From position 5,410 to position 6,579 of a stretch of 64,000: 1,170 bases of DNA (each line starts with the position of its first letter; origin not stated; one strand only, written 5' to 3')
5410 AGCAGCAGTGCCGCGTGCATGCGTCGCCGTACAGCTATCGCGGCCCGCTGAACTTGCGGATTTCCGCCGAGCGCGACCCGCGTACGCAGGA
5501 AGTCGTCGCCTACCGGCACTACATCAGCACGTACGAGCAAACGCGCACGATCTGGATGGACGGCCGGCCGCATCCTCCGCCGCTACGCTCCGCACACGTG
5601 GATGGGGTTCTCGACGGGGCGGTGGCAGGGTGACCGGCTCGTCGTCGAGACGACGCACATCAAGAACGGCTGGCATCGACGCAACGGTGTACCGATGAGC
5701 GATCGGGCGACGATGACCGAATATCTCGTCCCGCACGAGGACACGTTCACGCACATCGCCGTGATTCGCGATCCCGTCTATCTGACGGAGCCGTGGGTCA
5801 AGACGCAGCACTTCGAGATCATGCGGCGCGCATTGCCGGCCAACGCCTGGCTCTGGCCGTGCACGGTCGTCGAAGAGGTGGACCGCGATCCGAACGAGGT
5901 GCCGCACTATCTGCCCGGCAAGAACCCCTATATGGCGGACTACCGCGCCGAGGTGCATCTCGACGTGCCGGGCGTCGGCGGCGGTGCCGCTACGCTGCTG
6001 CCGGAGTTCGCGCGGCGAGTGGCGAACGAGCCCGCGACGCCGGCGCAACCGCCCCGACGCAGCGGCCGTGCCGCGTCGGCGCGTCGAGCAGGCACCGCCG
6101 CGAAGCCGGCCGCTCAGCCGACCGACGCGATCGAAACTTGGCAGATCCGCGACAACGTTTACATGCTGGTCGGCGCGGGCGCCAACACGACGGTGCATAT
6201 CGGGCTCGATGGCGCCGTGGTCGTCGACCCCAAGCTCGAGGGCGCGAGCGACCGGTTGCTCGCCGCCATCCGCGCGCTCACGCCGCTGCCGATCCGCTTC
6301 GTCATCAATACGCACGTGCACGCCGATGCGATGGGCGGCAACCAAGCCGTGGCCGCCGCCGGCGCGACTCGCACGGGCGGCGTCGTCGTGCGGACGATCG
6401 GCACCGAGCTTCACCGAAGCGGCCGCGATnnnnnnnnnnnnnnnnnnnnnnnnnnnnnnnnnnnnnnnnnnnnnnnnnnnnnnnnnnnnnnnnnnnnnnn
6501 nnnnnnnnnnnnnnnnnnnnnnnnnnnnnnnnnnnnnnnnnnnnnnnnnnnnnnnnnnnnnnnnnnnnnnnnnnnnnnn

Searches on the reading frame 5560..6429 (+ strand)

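Call 26: search_protein_families(library=pfam, proteins=[window:5560-6429:+], max_evalue=0.01)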
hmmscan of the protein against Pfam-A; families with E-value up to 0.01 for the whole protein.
window:5560-6429:+ (290 aa): 1 family
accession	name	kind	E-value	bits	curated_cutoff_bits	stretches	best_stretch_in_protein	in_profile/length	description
PF00753.33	Lactamase_B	-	1e-06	29.3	22.7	1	215-273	13-72/196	Metallo-beta-lactamase superfamily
